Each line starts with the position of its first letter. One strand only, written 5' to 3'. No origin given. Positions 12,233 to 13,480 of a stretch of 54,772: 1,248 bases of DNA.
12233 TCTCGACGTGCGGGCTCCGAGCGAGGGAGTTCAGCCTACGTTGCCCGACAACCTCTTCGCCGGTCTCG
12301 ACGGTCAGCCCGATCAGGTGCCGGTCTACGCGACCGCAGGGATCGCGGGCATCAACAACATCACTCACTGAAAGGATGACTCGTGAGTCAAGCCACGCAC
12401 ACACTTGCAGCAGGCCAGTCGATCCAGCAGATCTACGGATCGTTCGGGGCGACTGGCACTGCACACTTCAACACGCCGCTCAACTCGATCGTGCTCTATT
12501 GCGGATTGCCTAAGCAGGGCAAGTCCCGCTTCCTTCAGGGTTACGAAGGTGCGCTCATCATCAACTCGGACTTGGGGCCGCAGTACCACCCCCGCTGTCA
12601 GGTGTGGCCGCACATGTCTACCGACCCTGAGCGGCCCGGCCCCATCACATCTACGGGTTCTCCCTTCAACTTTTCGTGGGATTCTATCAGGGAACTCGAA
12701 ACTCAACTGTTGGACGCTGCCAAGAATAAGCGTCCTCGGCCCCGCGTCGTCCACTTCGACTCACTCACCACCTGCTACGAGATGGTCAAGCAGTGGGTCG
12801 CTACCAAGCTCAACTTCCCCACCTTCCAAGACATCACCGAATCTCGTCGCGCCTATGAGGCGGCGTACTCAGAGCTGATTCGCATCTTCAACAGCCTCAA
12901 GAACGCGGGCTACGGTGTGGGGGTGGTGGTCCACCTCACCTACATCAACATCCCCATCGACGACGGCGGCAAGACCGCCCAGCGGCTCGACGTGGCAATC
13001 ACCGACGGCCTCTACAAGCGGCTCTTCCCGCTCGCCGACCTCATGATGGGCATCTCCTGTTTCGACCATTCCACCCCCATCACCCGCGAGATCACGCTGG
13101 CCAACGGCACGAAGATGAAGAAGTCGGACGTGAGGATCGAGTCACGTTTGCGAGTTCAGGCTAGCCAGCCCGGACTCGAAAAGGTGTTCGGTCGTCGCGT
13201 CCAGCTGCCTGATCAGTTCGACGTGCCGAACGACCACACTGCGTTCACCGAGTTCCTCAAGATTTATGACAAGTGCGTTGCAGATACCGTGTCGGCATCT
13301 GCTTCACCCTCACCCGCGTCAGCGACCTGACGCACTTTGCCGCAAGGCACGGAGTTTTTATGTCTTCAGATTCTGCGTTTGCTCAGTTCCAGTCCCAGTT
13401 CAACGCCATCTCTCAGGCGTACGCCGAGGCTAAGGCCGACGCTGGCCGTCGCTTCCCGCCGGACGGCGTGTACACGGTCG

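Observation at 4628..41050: Every reverse copy of the repeat has a nearby upstream forward partner, giving seven convergent inverted pairs that mostly enclose a start codon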

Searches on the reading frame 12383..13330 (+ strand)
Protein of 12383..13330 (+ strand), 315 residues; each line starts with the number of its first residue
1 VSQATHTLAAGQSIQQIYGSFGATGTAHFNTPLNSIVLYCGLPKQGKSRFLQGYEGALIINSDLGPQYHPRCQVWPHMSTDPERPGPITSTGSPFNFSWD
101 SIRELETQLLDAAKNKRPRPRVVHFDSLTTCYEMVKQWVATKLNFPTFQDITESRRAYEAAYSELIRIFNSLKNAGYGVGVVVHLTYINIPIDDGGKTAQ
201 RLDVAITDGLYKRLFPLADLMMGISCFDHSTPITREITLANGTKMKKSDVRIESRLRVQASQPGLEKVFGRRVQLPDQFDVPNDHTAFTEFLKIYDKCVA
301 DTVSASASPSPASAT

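Call 32: search_protein_families(library=phrogs, proteins=[window:12383-13330:+], max_evalue=0.01)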
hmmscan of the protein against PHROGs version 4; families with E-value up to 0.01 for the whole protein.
window:12383-13330:+ (315 aa): 1 family
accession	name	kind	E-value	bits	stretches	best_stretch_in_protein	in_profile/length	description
phrog_124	-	DNA, RNA and nucleotide metabolism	2.9e-06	27.9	1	34-183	43-167/382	Sak4-like ssDNA annealing protein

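Call 33: search_protein_families(library=pfam, proteins=[window:12383-13330:+], max_evalue=0.01)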
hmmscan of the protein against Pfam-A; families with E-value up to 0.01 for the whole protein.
window:12383-13330:+ (315 aa): 1 family
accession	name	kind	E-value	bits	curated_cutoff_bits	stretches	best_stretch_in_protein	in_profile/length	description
PF13479.12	AAA_24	-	1.9e-05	25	27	1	38-227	6-171/195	AAA domain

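Call 91: search_protein_families(library=padloc, proteins=[window:12383-13330:+], max_evalue=0.001)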
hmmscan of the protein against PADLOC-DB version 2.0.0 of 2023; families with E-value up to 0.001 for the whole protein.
window:12383-13330:+ (315 aa): 0 families
